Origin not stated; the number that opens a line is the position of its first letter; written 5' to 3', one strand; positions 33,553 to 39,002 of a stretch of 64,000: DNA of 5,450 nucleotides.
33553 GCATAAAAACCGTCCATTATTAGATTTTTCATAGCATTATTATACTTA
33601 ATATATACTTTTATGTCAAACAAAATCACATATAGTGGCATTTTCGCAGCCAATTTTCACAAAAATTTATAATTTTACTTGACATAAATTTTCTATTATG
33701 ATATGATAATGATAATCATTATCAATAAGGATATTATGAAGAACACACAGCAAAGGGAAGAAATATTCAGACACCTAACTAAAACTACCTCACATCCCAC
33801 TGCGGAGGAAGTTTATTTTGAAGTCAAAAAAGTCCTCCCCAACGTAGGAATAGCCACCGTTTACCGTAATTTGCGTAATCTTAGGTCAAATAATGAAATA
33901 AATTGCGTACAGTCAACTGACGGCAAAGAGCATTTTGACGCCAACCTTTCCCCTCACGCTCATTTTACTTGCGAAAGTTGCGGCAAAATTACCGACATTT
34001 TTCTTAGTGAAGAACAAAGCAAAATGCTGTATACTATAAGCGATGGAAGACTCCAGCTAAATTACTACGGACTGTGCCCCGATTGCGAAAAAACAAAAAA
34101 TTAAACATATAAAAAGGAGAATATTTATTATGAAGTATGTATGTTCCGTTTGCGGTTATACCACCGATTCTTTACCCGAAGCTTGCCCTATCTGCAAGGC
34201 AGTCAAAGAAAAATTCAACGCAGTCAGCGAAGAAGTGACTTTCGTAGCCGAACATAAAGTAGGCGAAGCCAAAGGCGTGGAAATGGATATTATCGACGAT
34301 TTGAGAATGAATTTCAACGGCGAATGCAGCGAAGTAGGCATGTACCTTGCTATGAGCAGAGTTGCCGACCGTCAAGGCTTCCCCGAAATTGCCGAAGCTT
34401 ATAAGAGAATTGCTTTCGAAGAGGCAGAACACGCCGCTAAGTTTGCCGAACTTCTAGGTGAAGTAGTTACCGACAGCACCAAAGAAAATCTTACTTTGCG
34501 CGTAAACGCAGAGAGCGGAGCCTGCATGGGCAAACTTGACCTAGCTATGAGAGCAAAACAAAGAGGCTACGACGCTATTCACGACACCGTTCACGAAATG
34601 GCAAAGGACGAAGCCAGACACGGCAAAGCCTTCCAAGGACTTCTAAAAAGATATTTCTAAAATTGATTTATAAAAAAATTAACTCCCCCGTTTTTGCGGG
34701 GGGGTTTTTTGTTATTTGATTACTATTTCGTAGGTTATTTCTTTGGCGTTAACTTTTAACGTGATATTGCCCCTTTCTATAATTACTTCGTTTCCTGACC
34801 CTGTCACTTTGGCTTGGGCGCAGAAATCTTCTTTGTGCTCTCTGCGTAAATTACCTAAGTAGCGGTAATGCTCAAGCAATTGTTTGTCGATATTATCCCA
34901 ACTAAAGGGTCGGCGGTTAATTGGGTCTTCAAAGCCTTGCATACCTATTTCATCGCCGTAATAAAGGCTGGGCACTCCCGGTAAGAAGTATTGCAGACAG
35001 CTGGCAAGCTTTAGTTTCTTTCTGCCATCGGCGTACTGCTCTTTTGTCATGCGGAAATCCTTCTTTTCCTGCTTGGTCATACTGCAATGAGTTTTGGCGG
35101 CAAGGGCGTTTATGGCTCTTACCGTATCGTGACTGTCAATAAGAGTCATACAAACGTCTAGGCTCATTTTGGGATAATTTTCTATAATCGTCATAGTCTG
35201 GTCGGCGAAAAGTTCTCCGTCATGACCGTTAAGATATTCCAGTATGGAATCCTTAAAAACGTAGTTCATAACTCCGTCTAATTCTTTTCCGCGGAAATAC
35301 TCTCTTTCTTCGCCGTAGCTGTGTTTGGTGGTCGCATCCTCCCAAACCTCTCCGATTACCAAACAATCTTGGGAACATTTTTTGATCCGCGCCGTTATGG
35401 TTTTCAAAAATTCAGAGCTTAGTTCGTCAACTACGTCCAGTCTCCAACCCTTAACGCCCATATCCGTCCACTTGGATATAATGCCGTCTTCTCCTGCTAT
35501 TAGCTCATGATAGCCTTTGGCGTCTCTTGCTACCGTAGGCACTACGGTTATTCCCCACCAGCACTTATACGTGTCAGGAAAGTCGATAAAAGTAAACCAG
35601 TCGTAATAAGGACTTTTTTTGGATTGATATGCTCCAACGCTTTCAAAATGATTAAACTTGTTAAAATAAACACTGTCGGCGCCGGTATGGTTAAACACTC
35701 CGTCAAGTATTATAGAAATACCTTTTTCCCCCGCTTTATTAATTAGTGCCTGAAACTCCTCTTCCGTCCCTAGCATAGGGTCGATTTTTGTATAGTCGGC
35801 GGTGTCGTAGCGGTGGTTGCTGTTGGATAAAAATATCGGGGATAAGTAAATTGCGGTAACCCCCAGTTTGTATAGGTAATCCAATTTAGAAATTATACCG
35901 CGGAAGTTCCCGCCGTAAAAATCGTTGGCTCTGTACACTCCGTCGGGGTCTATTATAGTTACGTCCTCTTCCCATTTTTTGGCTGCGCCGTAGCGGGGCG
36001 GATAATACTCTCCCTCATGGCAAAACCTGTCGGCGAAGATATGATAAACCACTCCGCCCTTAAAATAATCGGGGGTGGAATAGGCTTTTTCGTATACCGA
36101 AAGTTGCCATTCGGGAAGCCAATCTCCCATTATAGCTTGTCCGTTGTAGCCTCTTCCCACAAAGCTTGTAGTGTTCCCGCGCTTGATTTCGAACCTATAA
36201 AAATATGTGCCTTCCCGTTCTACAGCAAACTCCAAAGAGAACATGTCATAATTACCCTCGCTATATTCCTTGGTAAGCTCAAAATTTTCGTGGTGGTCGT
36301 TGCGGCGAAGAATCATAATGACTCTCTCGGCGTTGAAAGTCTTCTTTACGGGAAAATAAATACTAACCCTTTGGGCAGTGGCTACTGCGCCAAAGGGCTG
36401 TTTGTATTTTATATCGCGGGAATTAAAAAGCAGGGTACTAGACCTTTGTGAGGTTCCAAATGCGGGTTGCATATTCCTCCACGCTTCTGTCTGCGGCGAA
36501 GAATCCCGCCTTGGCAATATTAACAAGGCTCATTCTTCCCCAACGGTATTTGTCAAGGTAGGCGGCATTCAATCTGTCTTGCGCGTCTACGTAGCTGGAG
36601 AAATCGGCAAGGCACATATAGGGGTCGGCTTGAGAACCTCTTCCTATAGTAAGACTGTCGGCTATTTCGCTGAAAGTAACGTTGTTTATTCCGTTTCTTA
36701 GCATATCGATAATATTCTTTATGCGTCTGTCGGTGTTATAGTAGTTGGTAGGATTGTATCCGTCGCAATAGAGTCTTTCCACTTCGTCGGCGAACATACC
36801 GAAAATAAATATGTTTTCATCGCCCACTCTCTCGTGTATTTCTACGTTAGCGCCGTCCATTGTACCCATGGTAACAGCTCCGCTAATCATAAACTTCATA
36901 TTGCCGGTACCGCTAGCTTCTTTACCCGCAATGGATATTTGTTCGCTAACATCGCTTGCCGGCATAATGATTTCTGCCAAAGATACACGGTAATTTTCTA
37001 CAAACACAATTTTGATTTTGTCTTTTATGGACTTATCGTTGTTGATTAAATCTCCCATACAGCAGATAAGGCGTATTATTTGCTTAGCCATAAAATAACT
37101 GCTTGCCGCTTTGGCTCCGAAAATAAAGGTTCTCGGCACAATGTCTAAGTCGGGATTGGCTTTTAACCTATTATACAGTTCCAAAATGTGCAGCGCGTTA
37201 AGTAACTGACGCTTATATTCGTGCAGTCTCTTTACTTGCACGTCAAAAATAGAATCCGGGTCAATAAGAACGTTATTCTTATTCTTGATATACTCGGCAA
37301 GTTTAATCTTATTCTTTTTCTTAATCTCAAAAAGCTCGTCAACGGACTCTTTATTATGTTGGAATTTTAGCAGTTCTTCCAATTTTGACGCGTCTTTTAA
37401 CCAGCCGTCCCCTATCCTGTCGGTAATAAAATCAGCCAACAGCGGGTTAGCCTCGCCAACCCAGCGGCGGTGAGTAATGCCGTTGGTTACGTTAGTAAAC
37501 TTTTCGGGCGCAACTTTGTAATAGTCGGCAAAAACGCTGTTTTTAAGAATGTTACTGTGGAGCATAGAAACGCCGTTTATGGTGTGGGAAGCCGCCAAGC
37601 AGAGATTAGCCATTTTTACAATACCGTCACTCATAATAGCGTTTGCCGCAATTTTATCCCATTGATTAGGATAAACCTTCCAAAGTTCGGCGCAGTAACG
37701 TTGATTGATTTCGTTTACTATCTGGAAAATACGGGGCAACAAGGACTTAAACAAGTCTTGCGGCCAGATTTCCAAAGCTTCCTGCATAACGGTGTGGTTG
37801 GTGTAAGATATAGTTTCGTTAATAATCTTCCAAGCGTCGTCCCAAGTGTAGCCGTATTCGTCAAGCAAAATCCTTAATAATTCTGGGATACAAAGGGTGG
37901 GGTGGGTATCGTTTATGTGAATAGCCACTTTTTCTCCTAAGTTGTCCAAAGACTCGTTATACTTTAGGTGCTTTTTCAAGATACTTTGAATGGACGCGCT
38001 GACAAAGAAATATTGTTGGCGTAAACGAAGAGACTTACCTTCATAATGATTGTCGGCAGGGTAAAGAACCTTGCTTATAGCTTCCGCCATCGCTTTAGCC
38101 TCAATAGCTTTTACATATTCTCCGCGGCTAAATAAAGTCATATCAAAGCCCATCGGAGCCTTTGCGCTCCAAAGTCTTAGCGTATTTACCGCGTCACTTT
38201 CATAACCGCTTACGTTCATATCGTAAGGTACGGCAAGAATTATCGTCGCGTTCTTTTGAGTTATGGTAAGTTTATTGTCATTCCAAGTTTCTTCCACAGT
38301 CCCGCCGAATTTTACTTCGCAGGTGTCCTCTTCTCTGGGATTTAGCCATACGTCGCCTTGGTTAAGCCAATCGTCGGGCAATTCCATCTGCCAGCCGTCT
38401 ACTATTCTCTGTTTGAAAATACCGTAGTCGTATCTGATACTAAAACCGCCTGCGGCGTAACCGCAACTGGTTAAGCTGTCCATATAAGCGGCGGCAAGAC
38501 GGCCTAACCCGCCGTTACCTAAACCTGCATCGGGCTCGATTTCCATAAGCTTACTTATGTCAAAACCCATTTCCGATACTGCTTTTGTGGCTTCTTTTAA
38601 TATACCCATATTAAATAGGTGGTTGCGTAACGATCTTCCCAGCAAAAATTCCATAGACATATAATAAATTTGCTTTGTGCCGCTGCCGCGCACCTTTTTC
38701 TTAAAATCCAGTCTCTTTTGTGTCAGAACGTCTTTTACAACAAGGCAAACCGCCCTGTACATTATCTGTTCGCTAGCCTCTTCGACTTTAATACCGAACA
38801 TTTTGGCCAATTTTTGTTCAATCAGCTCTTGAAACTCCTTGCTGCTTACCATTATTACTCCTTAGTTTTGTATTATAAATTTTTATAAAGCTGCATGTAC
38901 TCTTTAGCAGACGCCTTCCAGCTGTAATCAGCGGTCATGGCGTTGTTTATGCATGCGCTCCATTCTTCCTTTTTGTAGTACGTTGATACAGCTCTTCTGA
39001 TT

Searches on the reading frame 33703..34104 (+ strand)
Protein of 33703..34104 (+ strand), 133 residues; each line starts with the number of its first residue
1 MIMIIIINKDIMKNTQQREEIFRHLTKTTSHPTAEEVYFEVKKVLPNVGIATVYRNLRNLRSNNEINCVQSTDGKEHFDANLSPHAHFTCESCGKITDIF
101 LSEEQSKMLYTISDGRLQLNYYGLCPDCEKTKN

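Call 56: search_protein_families(library=pfam, proteins=[window:33703-34104:+], max_evalue=0.00001)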
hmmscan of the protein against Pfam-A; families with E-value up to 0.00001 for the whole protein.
window:33703-34104:+ (133 aa): 1 family
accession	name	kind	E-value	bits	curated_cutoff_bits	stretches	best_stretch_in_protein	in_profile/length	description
PF01475.25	FUR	-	1.6e-25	90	23.1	1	12-102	4-96/121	Ferric uptake regulator family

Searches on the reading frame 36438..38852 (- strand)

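Call 36: search_protein_families(library=ncbifam, proteins=[window:36438-38852:-], max_evalue=1e-10)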
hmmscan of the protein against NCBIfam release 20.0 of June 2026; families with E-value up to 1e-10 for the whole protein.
window:36438-38852:- (804 aa): 5 families
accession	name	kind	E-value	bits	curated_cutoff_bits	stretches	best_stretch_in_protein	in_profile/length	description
TIGR02093.1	P_ylase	subfamily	0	1089.1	552.9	1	4-801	2-804/804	glycogen/starch/alpha-glucan family phosphorylase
NF011562.0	PRK14986.1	equivalog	6.1e-265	881.3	1546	1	11-803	21-812/815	glycogen phosphorylase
NF011561.0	PRK14985.1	equivalog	4e-259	862.1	1273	1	3-801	7-798/800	maltodextrin phosphorylase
TIGR02094.1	more_P_ylases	subfamily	9.1e-33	113.9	191.7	1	302-673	155-517/600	alpha-glucan family phosphorylase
NF041129.1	maldex_phorlase_Thcocales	equivalog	2.4e-22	79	1500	1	308-673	260-608/816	maltodextrin phosphorylase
